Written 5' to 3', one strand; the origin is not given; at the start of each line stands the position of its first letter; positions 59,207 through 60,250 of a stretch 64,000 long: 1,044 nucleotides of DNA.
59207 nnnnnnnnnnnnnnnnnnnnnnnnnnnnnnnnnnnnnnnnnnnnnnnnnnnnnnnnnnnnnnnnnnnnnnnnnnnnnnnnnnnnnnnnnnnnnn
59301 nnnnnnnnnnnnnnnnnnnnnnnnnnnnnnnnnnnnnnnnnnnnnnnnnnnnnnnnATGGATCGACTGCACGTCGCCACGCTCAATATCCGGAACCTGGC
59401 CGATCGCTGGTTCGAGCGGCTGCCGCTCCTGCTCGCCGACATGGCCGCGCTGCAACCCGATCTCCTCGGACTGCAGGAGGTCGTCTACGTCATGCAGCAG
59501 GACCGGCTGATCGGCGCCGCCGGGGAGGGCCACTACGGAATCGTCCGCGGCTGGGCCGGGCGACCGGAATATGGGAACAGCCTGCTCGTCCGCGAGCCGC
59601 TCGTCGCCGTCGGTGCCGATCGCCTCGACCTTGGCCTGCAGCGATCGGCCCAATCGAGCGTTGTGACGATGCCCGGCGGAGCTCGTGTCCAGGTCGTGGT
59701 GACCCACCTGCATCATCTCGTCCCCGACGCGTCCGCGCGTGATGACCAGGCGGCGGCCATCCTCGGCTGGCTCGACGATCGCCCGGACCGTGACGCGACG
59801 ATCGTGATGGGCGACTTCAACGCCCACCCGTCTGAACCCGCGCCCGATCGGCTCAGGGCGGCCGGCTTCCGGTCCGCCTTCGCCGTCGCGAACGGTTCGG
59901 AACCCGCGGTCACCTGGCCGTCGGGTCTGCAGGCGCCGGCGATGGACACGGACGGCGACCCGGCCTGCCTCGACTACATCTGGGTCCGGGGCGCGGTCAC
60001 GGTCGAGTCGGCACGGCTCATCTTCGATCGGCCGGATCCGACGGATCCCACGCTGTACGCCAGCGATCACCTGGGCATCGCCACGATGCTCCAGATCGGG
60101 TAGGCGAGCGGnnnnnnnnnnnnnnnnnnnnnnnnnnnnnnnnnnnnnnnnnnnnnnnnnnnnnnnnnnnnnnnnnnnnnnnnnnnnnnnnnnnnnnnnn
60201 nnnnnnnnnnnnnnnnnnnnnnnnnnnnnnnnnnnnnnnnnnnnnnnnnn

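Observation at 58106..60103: Histidine kinase with a frame-shifted C-terminus and a translationally coupled EEP phosphoesterase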

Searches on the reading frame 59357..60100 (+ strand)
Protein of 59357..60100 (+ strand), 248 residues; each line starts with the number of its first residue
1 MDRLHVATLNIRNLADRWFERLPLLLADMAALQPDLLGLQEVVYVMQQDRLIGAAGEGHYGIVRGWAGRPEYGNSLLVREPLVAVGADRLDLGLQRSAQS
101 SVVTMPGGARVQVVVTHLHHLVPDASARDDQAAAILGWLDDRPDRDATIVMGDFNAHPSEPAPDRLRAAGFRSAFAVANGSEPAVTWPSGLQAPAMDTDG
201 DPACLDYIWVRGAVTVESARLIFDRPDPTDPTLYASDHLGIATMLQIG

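Call 5: search_protein_families(library=pfam, proteins=[window:59357-60100:+], max_evalue=0.001)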
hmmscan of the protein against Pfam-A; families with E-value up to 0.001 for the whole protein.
window:59357-60100:+ (248 aa): 1 family
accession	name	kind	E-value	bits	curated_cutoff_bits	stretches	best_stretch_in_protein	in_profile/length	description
PF03372.29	Exo_endo_phos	-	7.5e-22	78.6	24.5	1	7-238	1-225/225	Endonuclease/Exonuclease/phosphatase family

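Call 6: search_protein_families(library=ncbifam, proteins=[window:59357-60100:+], max_evalue=0.001)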
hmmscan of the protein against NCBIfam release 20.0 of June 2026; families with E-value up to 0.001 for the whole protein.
window:59357-60100:+ (248 aa): 1 family
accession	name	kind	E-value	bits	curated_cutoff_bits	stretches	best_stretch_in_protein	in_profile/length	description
NF033681.1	ExeM_NucH_DNase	subfamily_domain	0.0001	21.3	300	1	126-181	414-471/546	ExeM/NucH family extracellular endonuclease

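Call 7: find_homologous_proteins(query=window:59357-60100:+, max_evalue=0.00001)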
Query window:59357-60100:+ (248 aa): 3774 proteins with E <= 0.00001 among 7572 candidates; the best 120 are listed.
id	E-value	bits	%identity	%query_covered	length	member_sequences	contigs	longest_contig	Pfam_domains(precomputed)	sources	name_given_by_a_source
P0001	6.7e-134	463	84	100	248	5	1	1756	PF03372.30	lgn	-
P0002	1.5e-131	456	83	100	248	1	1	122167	PF03372.30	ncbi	-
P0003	2.1e-130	452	82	100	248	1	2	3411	PF03372.30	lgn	-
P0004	4.2e-130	451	83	100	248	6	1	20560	PF03372.30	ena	-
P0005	9.5e-130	450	82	100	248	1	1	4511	PF03372.30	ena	-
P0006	2.4e-129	448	82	100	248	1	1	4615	PF03372.30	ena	-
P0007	2.4e-129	448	82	100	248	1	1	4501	PF03372.30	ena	-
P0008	3.8e-129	448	81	100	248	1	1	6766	PF03372.30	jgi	jgi:endonuclease/exonuclease/phosphatase family metal-dependent hydrolase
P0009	3.8e-129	448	82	100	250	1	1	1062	PF03372.30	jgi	jgi:endonuclease/exonuclease/phosphatase family metal-dependent hydrolase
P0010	5.1e-129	447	82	100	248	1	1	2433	PF03372.30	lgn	-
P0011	7.4e-129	447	81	100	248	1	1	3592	PF03372.30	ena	-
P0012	8.2e-129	447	82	100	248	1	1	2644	PF03372.30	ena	-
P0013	1.1e-128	446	81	100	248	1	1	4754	PF03372.30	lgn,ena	-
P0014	1.2e-128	446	79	100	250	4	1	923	PF03372.30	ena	-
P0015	3.1e-128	445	81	100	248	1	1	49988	PF03372.30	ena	-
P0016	4.1e-128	444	81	100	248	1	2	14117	PF03372.30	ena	-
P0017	4.3e-128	444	82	100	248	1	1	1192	PF03372.30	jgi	-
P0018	4.3e-128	444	81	100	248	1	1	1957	PF03372.30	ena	-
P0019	5.3e-128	444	81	100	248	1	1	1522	PF03372.30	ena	-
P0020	5.5e-128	444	81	100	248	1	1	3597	PF03372.30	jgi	-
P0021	5.7e-128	444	81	100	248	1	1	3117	PF03372.30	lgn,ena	-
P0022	7.5e-128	444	81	100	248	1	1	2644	PF03372.30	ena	-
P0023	7.9e-128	443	81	100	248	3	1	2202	PF03372.30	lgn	-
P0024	8.5e-128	443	81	100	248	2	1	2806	PF03372.30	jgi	jgi:endonuclease/exonuclease/phosphatase family metal-dependent hydrolase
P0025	8.7e-128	443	82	100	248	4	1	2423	PF03372.30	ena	-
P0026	1.3e-127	443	81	100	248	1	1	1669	PF03372.30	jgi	-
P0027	1.6e-127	443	81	100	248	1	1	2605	PF03372.30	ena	-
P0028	1.6e-127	442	81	100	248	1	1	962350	PF03372.30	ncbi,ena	-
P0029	2.7e-127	442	81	100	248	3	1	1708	PF03372.30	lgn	-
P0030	3.1e-127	442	80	100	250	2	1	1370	PF03372.30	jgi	jgi:endonuclease/exonuclease/phosphatase family metal-dependent hydrolase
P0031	8.2e-127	440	80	100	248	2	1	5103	PF03372.30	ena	-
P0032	1.0e-126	440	81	100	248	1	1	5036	PF03372.30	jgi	-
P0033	1.1e-126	440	81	100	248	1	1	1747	PF03372.30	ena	-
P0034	2.1e-126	439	80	100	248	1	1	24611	PF03372.30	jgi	jgi:endonuclease/exonuclease/phosphatase family metal-dependent hydrolase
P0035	2.1e-126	439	81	100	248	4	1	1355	PF03372.30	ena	-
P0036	2.2e-126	439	79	100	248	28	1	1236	PF03372.30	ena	-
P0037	2.2e-126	439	81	100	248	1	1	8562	PF03372.30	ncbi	-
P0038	2.3e-126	439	79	100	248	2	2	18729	PF03372.30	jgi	jgi:endonuclease/exonuclease/phosphatase family metal-dependent hydrolase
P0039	4.1e-126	438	81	100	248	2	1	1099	PF03372.30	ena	-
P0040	5.2e-126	438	81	100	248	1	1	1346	PF03372.30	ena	-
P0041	5.5e-126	437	81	100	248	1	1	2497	PF03372.30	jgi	jgi:endonuclease/exonuclease/phosphatase family metal-dependent hydrolase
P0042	7.2e-126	437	79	100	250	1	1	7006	PF03372.30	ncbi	ncbi:MAG TPA: endonuclease/exonuclease/phosphatase family protein [Candidatus Limnocylindrales bacte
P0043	7.8e-126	437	79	100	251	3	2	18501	PF03372.30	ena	-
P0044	8.4e-126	437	80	100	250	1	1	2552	PF03372.30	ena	-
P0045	9.6e-126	437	79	100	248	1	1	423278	PF03372.30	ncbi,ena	-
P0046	1.2e-125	436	80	100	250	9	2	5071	PF03372.30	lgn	-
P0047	1.4e-125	436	81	100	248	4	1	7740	PF03372.30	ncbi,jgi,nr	ncbi:MAG: hypothetical protein QOC97_490 [Chloroflexota bacterium]|jgi:endonuclease/exonuclease/phos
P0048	1.4e-125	436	79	100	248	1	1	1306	PF03372.30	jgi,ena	jgi:endonuclease/exonuclease/phosphatase family metal-dependent hydrolase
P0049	1.7e-125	436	79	100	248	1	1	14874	PF03372.30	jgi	jgi:endonuclease/exonuclease/phosphatase family metal-dependent hydrolase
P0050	1.7e-125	436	80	100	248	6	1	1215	PF03372.30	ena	-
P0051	1.7e-125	436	80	100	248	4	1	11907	PF03372.30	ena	-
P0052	1.8e-125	436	80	100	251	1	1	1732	PF03372.30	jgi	jgi:endonuclease/exonuclease/phosphatase family metal-dependent hydrolase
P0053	1.8e-125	436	80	100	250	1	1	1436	PF03372.30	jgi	jgi:endonuclease/exonuclease/phosphatase family metal-dependent hydrolase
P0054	2.8e-125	435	79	100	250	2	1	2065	PF03372.30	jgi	jgi:endonuclease/exonuclease/phosphatase family metal-dependent hydrolase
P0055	2.8e-125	435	81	100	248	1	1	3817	PF03372.30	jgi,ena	-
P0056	3.7e-125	435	81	100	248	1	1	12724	PF03372.30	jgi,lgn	-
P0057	4.0e-125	435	80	100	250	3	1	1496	PF03372.30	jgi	jgi:endonuclease/exonuclease/phosphatase family metal-dependent hydrolase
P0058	4.4e-125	435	79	100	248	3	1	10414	PF03372.30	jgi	jgi:endonuclease/exonuclease/phosphatase family metal-dependent hydrolase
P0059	8.5e-125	434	81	100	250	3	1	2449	PF03372.30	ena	-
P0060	9.0e-125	433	79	100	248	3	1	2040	PF03372.30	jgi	jgi:endonuclease/exonuclease/phosphatase family metal-dependent hydrolase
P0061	1.4e-124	433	79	100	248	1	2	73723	PF03372.30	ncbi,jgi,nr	ncbi:MAG TPA: endonuclease/exonuclease/phosphatase family protein [Candidatus Limnocylindrales bacte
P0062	1.4e-124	433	79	100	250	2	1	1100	PF03372.30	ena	-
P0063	1.7e-124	433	79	100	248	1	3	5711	PF03372.30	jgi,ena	jgi:endonuclease/exonuclease/phosphatase family metal-dependent hydrolase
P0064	1.9e-124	432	79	100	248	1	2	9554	PF03372.30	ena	-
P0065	2.0e-124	432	79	100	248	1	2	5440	PF03372.30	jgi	jgi:endonuclease/exonuclease/phosphatase family metal-dependent hydrolase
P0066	2.2e-124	432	80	100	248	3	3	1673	PF03372.30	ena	-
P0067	2.3e-124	432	78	100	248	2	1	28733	PF03372.30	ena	-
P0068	2.7e-124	432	80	100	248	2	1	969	PF03372.30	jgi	jgi:endonuclease/exonuclease/phosphatase family metal-dependent hydrolase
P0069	2.8e-124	432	79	100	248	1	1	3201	PF03372.30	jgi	jgi:endonuclease/exonuclease/phosphatase family metal-dependent hydrolase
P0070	3.5e-124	432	78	100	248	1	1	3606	PF03372.30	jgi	jgi:endonuclease/exonuclease/phosphatase family metal-dependent hydrolase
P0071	4.2e-124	431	79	100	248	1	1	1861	PF03372.30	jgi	jgi:endonuclease/exonuclease/phosphatase family metal-dependent hydrolase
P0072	4.3e-124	431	80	100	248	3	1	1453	PF03372.30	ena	-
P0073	5.0e-124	431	79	100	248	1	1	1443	PF03372.30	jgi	-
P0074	5.4e-124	431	77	100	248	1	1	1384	PF03372.30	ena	-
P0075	5.9e-124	431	79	100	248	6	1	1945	PF03372.30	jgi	jgi:endonuclease/exonuclease/phosphatase family metal-dependent hydrolase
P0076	6.1e-124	431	78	100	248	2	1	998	PF03372.30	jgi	jgi:endonuclease/exonuclease/phosphatase family metal-dependent hydrolase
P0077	7.1e-124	431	79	100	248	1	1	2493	PF03372.30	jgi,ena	-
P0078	7.4e-124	430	79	100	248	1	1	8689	PF03372.30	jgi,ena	-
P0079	9.3e-124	430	78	100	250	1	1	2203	PF03372.30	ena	-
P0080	1.1e-123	430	80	100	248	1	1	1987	PF03372.30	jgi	-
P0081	1.1e-123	430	79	100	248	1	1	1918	PF03372.30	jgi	jgi:endonuclease/exonuclease/phosphatase family metal-dependent hydrolase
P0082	1.5e-123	430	76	100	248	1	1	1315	PF03372.30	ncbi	-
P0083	1.5e-123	429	79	100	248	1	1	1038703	PF03372.30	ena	-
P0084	1.6e-123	429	76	100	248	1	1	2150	PF03372.30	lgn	-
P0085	2.0e-123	429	79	100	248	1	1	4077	PF03372.30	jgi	jgi:endonuclease/exonuclease/phosphatase family metal-dependent hydrolase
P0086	2.3e-123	429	79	100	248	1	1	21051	PF03372.30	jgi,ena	-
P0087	2.4e-123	429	78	100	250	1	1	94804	PF03372.30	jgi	-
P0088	2.7e-123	429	79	100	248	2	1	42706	PF03372.30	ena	-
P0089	4.3e-123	428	78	100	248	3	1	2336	PF03372.30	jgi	jgi:endonuclease/exonuclease/phosphatase family metal-dependent hydrolase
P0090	5.1e-123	428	79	100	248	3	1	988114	PF03372.30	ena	-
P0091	5.5e-123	428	78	100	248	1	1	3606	PF03372.30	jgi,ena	-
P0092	5.7e-123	428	79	100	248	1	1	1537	PF03372.30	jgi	jgi:endonuclease/exonuclease/phosphatase family metal-dependent hydrolase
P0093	6.1e-123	427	77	100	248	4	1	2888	PF03372.30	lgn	-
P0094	6.6e-123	427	77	100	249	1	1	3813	PF03372.30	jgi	jgi:endonuclease/exonuclease/phosphatase family metal-dependent hydrolase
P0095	6.6e-123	427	79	100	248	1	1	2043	PF03372.30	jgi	-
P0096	7.5e-123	427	79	100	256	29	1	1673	PF03372.30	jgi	jgi:endonuclease/exonuclease/phosphatase family metal-dependent hydrolase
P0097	9.5e-123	427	77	100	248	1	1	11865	PF03372.30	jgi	jgi:endonuclease/exonuclease/phosphatase family metal-dependent hydrolase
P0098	1.2e-122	427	76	100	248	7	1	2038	PF03372.30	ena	-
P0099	1.4e-122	426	76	100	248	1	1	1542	PF03372.30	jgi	jgi:endonuclease/exonuclease/phosphatase family metal-dependent hydrolase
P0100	1.6e-122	426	77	100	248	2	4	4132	PF03372.30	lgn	-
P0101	1.7e-122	426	77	100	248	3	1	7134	PF03372.30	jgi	jgi:endonuclease/exonuclease/phosphatase family metal-dependent hydrolase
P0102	1.9e-122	426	76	100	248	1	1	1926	PF03372.30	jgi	jgi:endonuclease/exonuclease/phosphatase family metal-dependent hydrolase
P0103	1.9e-122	426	77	100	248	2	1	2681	PF03372.30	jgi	jgi:endonuclease/exonuclease/phosphatase family metal-dependent hydrolase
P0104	2.9e-122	425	77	100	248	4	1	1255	PF03372.30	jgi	jgi:endonuclease/exonuclease/phosphatase family metal-dependent hydrolase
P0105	2.9e-122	425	77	100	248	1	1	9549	PF03372.30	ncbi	-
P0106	4.2e-122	425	78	100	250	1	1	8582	PF03372.30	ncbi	ncbi:MAG: endonuclease/exonuclease/phosphatase family protein [Chloroflexota bacterium]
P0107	4.3e-122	425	78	100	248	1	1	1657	PF03372.30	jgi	jgi:endonuclease/exonuclease/phosphatase family metal-dependent hydrolase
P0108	5.2e-122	424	77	100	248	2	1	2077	PF03372.30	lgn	-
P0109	6.4e-122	424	77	100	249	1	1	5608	PF03372.30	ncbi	ncbi:MAG: endonuclease/exonuclease/phosphatase family protein [Chloroflexota bacterium]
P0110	6.4e-122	424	76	100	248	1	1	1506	PF03372.30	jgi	jgi:endonuclease/exonuclease/phosphatase family metal-dependent hydrolase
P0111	6.7e-122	424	78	100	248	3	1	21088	PF03372.30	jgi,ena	-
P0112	7.2e-122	424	77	100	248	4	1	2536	PF03372.30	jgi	jgi:endonuclease/exonuclease/phosphatase family metal-dependent hydrolase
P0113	9.5e-122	424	77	100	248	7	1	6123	PF03372.30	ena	-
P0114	1.4e-121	423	76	100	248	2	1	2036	PF03372.30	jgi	jgi:endonuclease/exonuclease/phosphatase family metal-dependent hydrolase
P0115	1.6e-121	423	79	100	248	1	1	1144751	PF03372.30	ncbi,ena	-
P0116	1.9e-121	423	77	100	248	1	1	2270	PF03372.30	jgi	jgi:endonuclease/exonuclease/phosphatase family metal-dependent hydrolase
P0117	1.9e-121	423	79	100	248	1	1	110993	PF03372.30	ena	-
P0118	1.9e-121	423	76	100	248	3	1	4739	PF03372.30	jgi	jgi:endonuclease/exonuclease/phosphatase family metal-dependent hydrolase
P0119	2.2e-121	422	77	100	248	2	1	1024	PF03372.30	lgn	-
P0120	2.4e-121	422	77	100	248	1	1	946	PF03372.30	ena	-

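Call 8: find_encoding_contigs(protein=P0002, flank=8000, max_places=3)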
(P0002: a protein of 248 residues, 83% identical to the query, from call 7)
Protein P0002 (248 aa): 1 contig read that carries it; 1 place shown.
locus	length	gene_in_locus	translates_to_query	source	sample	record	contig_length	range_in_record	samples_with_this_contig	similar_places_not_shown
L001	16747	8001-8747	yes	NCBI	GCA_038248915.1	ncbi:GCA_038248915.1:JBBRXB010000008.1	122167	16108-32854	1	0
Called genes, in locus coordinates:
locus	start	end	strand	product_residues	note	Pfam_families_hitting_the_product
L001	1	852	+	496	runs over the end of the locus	PF00749:tRNA-synt_1c, PF19269:Anticodon_2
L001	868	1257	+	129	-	PF13577:SnoaL_4 (weak), PF14534:DUF4440 (weak), PF12680:SnoaL_2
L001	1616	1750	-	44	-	-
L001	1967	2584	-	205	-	PF01865:PhoU_div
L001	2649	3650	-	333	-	PF01384:PHO4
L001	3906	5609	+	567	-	PF00587:tRNA-synt_2b, PF04073:tRNA_edit, PF03129:HGTP_anticodon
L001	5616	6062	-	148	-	-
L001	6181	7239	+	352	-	PF00226:DnaJ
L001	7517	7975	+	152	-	PF02518:HATPase_c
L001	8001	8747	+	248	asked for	PF03372:Exo_endo_phos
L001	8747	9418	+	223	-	PF03009:GDPD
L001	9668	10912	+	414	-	PF01266:DAO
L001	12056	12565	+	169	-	PF00480:ROK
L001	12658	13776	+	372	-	PF13407:Peripla_BP_4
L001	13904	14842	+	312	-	PF00005:ABC_tran, PF02463:SMC_N, PF13304:AAA_21 (faint)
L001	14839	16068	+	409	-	PF02653:BPD_transp_2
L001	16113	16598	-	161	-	PF00300:His_Phos_1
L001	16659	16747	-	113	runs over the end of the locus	PF02641:DUF190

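Call 9: find_encoding_contigs(protein=P0028, flank=8000, max_places=3)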
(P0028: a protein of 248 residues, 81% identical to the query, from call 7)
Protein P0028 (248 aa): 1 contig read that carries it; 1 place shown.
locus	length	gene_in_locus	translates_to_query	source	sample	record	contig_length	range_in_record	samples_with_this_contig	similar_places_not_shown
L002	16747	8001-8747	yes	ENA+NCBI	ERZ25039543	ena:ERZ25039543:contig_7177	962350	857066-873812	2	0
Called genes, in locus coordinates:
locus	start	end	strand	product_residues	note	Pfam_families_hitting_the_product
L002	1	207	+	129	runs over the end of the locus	PF13577:SnoaL_4, PF14534:DUF4440 (faint), PF12680:SnoaL_2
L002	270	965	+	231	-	PF00072:Response_reg, PF00486:Trans_reg_C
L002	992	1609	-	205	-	PF01865:PhoU_div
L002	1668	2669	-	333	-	PF01384:PHO4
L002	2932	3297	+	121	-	-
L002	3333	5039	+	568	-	PF00587:tRNA-synt_2b, PF04073:tRNA_edit, PF03129:HGTP_anticodon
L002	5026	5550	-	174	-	-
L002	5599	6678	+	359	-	PF00226:DnaJ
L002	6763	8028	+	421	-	PF00512:HisKA, PF02518:HATPase_c (faint)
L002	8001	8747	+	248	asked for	PF03372:Exo_endo_phos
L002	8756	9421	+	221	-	PF03009:GDPD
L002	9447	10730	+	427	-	PF01266:DAO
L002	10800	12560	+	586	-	PF01261:AP_endonuc_2 (faint)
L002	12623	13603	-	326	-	-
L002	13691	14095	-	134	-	PF00005:ABC_tran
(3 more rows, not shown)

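Call 10: find_encoding_contigs(protein=P0004, flank=8000, max_places=3)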
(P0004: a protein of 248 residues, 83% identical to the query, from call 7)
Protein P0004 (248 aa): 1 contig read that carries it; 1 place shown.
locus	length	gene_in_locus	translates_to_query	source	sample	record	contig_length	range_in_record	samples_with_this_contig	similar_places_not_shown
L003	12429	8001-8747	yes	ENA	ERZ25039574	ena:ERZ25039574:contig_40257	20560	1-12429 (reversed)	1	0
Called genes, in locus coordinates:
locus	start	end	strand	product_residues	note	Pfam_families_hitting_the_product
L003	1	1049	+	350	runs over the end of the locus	PF00072:Response_reg, PF00486:Trans_reg_C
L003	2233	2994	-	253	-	-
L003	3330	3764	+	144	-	-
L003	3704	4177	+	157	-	PF00587:tRNA-synt_2b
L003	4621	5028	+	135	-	PF03129:HGTP_anticodon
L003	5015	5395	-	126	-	-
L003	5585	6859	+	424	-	-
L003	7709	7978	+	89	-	PF02518:HATPase_c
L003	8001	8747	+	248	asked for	PF03372:Exo_endo_phos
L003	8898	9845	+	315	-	PF03009:GDPD, PF26314:MptA_B_family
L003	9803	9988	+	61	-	-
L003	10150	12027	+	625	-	PF27547:MptB_C, PF00005:ABC_tran, PF13304:AAA_21, PF01061:ABC2_membrane (weak)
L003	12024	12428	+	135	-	?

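Call 12: find_related_loci(query=window:59357-60100:+, collection=genome_contigs, flank=6000)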
Query window:59357-60100:+ (248 aa) in genome_contigs; peptide patterns used: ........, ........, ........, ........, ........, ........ (x = any residue, [..] = any of these).
398 stretches matched a pattern; 212 encode a relative of the query (tblastn E <= 1e-3); the best 80 are kept; 80 distinct loci.
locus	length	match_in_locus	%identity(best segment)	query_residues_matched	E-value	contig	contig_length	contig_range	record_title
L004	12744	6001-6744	86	1-248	3e-141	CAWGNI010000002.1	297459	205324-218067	MAG: uncultured Chloroflexia bacterium isolate MFD05684.bin.2.219 genome assembly, contig: contig_14068, whole genome sh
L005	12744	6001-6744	83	1-248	3e-134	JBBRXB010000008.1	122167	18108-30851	MAG: Candidatus Limnocylindrales bacterium isolate La4_metabat2.136 La4_metabat2.136_K_1072295_L_122167_cov_31.9869, who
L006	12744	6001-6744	81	1-248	1e-130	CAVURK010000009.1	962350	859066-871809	MAG: uncultured Chloroflexia bacterium isolate MFD05513.bin.2.235 genome assembly, contig: contig_7177, whole genome sho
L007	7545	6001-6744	81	1-248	1e-129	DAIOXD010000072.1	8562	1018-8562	MAG TPA_asm: Candidatus Limnocylindrales bacterium isolate CTOTU41422 NODE_5651_length_8562_cov_5.983543, whole genome s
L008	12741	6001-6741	79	1-247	1e-127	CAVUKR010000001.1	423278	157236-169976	MAG: uncultured Chloroflexia bacterium isolate MFD02134.bin.2.62 genome assembly, contig: contig_11409, whole genome sho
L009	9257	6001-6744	79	1-248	3e-127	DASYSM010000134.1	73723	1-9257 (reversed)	MAG TPA_asm: Candidatus Limnocylindrales bacterium isolate SMAG_U4538 k141_447864, whole genome shotgun sequence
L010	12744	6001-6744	81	1-248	4e-127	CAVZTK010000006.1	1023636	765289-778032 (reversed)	MAG: uncultured Chloroflexia bacterium isolate MFD06714.bin.2.119 genome assembly, contig: contig_18690, whole genome sh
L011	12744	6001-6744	79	1-248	3e-126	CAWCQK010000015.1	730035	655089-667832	MAG: uncultured Chloroflexia bacterium isolate MFD04967.bin.2.110 genome assembly, contig: contig_9291, whole genome sho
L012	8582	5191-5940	78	1-248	8e-125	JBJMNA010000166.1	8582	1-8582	MAG: Chloroflexota bacterium isolate H1_18_all_fractions_metab_conc_23_RIF_CHLX_70_21 k255_3965649, whole genome shotgun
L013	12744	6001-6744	79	1-248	3e-124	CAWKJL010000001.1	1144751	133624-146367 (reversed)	MAG: uncultured Chloroflexia bacterium isolate MFD02134.bin.2.11 genome assembly, contig: contig_31538, whole genome sho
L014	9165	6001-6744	76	1-248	1e-123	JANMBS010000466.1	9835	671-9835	MAG: Thermomicrobiales bacterium isolate OTE_1_metabat_29 OTE_1_k141_2922357, whole genome shotgun sequence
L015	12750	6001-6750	78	1-248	1e-123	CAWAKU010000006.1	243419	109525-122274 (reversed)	MAG: uncultured Chloroflexia bacterium isolate MFD02134.bin.1.198 genome assembly, contig: contig_267, whole genome shot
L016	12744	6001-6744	75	1-248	3e-123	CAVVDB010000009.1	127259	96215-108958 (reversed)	MAG: uncultured Chloroflexia bacterium isolate MFD02242.bin.2.210 genome assembly, contig: contig_6975, whole genome sho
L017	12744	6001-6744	77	1-248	6e-123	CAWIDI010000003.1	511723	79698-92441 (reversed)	MAG: uncultured Chloroflexia bacterium isolate MFD05442.bin.2.330 genome assembly, contig: contig_21109, whole genome sh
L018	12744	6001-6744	77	1-248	1e-122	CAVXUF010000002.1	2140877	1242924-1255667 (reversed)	MAG: uncultured Chloroflexia bacterium isolate MFD04651.bin.2.42 genome assembly, contig: contig_3384, whole genome shot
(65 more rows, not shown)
